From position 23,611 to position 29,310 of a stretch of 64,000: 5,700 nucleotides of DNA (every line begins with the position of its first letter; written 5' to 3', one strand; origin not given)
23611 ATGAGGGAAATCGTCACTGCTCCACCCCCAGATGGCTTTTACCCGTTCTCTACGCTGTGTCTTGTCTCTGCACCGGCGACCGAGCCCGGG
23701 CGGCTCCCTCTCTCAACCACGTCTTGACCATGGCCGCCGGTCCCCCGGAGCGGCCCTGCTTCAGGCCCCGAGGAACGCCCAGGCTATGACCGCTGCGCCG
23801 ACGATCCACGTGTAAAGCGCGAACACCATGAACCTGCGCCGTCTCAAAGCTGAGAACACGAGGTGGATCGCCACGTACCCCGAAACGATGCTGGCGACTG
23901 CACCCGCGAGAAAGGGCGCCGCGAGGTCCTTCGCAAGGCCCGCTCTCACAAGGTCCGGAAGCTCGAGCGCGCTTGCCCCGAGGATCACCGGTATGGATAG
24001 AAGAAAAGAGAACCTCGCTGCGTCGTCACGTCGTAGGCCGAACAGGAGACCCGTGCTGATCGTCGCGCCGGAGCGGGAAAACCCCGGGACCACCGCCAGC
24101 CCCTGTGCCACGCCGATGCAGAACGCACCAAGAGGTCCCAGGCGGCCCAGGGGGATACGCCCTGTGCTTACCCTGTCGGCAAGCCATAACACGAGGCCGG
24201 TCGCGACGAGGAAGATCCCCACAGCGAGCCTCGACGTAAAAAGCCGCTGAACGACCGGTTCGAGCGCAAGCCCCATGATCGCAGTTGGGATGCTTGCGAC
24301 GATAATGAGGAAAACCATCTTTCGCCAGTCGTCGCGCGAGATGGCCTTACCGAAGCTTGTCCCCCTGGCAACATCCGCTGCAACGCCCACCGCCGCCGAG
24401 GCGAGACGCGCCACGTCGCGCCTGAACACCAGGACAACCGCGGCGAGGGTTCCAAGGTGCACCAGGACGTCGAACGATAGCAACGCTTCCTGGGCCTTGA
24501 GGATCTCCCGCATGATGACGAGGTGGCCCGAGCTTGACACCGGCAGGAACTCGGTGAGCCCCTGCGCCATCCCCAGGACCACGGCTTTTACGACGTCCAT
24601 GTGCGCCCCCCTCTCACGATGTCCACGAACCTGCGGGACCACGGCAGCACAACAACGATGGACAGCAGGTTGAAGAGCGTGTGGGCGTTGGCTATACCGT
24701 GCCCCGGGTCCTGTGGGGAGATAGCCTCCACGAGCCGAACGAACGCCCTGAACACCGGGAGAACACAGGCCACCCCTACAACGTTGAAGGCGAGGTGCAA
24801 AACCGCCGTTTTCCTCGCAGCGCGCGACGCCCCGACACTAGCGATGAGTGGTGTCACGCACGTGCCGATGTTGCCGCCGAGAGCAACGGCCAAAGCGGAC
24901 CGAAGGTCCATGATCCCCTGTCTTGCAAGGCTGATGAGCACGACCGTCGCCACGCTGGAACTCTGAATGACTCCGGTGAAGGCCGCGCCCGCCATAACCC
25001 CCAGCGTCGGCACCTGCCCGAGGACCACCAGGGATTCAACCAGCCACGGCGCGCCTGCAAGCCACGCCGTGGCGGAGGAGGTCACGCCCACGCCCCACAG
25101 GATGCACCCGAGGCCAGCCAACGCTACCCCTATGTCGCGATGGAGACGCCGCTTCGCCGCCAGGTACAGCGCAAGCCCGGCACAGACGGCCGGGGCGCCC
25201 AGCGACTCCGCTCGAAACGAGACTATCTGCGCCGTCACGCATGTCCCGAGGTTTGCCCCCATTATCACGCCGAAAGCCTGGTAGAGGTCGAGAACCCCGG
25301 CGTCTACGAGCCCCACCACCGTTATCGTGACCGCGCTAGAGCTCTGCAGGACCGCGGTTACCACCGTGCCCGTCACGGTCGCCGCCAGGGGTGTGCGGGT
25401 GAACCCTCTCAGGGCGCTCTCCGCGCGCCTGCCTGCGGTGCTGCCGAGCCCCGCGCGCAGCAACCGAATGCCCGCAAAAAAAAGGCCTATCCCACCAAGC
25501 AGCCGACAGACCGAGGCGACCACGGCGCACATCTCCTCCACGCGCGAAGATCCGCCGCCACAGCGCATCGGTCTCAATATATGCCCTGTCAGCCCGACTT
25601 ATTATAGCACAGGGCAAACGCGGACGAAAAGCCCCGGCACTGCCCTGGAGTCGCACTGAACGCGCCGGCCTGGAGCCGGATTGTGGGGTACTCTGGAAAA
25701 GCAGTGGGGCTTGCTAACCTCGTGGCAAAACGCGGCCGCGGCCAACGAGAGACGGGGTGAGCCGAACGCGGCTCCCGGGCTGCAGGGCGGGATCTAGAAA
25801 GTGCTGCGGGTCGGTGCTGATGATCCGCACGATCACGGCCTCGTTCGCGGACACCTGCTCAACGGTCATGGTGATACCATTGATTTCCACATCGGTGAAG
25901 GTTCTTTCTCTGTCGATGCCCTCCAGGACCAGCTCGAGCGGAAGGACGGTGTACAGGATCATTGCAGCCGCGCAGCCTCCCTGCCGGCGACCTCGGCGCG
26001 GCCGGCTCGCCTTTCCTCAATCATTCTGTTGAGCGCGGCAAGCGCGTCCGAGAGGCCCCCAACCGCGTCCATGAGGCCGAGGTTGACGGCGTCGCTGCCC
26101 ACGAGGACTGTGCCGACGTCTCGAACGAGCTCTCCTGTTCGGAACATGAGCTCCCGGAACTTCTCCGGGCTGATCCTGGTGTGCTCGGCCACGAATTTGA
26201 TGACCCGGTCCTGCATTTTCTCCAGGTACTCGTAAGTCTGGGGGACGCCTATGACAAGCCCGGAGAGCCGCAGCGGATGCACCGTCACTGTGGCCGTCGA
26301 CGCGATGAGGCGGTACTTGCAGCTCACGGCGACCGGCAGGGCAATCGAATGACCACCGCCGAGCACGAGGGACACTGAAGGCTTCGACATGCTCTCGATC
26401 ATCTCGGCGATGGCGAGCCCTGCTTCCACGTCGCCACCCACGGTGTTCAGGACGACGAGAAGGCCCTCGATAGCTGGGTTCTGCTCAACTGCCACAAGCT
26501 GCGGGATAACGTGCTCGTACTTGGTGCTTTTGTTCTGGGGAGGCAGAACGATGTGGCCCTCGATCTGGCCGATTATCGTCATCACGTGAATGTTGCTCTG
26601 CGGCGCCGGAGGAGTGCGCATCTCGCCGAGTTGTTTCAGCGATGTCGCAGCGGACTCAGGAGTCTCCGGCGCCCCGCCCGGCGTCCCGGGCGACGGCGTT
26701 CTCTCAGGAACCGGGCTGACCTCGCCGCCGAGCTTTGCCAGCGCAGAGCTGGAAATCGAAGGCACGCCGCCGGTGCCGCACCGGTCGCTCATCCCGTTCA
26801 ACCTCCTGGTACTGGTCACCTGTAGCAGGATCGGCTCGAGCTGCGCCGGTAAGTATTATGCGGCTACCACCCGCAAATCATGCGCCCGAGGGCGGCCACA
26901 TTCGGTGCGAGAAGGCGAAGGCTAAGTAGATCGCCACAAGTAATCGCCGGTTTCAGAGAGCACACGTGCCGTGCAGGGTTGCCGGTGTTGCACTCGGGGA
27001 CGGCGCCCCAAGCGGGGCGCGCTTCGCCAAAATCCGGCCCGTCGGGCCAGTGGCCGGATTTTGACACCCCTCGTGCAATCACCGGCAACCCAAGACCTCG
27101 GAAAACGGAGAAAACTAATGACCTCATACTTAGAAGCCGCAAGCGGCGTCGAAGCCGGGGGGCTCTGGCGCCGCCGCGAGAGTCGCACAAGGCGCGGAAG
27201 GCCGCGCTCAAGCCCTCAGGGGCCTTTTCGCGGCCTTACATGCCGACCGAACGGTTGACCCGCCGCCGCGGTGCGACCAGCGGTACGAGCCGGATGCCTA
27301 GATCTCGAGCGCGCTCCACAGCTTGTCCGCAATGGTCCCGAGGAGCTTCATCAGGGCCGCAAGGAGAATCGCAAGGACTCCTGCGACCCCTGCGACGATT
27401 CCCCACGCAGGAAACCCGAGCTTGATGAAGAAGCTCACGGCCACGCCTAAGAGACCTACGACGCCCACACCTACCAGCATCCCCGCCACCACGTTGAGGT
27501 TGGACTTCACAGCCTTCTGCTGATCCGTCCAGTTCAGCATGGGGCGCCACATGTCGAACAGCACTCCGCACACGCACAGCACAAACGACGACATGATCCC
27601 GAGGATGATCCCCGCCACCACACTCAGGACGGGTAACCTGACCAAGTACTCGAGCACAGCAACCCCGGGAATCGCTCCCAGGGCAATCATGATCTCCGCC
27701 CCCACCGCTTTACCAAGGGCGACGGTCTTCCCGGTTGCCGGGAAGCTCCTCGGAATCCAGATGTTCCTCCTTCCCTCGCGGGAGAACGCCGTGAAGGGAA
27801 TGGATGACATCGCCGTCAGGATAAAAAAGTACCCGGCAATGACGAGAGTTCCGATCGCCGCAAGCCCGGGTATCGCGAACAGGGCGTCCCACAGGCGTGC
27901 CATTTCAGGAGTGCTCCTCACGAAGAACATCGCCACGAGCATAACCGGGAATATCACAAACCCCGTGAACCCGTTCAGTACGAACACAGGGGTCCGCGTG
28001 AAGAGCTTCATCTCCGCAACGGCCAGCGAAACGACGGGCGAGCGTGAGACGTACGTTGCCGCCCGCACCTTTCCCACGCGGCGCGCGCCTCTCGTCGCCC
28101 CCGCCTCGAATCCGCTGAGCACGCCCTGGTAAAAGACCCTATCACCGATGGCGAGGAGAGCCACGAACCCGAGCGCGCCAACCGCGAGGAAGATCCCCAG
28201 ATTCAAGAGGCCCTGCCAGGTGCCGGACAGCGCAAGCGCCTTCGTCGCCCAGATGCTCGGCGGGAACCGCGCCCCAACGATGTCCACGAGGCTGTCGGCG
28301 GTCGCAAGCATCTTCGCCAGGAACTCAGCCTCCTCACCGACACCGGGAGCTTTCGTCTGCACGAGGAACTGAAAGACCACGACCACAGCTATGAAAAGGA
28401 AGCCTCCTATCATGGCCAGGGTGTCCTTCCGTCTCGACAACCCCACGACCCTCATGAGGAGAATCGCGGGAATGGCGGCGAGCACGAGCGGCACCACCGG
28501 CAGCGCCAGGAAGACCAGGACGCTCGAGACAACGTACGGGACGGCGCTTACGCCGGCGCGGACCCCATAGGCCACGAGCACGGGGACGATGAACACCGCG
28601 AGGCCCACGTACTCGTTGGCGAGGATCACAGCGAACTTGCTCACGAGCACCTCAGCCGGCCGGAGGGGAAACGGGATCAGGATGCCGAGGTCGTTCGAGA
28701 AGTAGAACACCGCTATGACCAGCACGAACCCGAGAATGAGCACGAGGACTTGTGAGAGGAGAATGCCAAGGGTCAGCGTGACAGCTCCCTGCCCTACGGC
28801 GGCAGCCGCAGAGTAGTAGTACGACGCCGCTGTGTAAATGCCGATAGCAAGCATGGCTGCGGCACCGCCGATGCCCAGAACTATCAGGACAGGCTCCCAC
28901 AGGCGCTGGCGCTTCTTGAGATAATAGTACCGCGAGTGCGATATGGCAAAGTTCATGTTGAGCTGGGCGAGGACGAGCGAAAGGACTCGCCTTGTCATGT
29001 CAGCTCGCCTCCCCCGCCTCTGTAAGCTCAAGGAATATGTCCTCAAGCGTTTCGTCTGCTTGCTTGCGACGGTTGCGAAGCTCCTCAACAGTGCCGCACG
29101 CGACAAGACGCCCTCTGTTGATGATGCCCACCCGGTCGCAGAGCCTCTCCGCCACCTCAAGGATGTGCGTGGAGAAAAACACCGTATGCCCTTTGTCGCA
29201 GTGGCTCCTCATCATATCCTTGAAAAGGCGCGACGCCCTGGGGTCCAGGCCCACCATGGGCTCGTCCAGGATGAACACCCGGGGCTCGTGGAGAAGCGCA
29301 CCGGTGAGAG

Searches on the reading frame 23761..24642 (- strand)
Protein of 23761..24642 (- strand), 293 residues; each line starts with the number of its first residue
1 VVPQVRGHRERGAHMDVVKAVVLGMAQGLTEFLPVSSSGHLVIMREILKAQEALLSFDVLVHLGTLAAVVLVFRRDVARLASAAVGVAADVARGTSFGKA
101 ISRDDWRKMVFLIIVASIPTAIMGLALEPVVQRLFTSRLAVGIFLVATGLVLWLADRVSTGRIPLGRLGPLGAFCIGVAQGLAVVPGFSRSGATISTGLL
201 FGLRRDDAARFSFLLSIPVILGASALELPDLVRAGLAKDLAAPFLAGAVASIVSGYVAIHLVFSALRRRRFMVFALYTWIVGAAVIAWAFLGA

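Call 74: search_protein_families(library=pfam, proteins=[window:23761-24642:-], max_evalue=0.00001)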
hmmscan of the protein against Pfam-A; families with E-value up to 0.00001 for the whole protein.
window:23761-24642:- (293 aa): 1 family
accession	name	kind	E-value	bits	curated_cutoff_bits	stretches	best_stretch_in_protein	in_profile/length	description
PF02673.24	BacA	-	6e-75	252.7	33.4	1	20-283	1-256/257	Bacitracin resistance protein BacA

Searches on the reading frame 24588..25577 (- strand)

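Call 74: search_protein_families(library=pfam, proteins=[window:24588-25577:-], max_evalue=0.00001)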
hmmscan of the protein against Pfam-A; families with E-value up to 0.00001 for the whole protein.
window:24588-25577:- (329 aa): 1 family
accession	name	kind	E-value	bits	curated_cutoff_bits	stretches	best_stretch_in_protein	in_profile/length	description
PF02690.20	Na_Pi_cotrans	-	3.3e-53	179.8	29.1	2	32-165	1-134/137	Na+/Pi-cotransporter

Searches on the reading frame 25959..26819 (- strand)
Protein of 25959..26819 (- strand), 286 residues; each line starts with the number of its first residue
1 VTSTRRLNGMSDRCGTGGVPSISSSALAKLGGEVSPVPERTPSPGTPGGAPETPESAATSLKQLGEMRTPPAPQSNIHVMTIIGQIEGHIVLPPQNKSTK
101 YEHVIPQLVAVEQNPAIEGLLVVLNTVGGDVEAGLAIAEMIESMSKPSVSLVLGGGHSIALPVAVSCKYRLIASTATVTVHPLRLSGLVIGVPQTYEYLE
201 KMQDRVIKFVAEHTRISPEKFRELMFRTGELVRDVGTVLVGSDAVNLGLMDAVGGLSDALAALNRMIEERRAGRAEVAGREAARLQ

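Call 50: search_protein_families(library=pfam, proteins=[window:25959-26819:-])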
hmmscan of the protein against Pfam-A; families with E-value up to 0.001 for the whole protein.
window:25959-26819:- (286 aa): 1 family
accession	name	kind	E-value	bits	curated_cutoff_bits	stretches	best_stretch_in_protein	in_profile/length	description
PF00574.28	CLP_protease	-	9.1e-23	81.5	20.2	1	80-253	7-178/182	Clp protease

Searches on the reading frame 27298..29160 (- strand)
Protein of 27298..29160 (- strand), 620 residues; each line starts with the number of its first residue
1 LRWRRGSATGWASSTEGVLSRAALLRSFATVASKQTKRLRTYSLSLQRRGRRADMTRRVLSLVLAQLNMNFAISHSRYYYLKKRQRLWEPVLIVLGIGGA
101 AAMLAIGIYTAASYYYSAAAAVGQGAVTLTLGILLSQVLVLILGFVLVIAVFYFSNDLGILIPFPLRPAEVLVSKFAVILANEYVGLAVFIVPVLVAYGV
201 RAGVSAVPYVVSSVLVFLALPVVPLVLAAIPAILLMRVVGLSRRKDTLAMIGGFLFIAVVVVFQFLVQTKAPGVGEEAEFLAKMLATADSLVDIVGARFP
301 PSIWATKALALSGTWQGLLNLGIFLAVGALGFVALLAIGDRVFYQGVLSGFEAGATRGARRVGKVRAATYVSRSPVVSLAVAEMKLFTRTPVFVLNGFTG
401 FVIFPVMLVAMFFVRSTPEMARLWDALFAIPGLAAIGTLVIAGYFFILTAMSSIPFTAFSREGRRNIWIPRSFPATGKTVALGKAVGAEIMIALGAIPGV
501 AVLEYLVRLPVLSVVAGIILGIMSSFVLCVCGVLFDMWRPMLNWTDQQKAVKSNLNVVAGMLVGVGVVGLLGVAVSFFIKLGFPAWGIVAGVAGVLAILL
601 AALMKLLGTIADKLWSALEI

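Call 50: search_protein_families(library=pfam, proteins=[window:27298-29160:-])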
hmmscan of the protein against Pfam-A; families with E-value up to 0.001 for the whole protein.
window:27298-29160:- (620 aa): 1 family
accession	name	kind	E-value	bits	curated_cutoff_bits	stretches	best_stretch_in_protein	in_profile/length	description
PF16949.11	ABC_tran_2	-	1.5e-14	54.2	25.7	1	127-528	46-443/542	Putative ATP-binding cassette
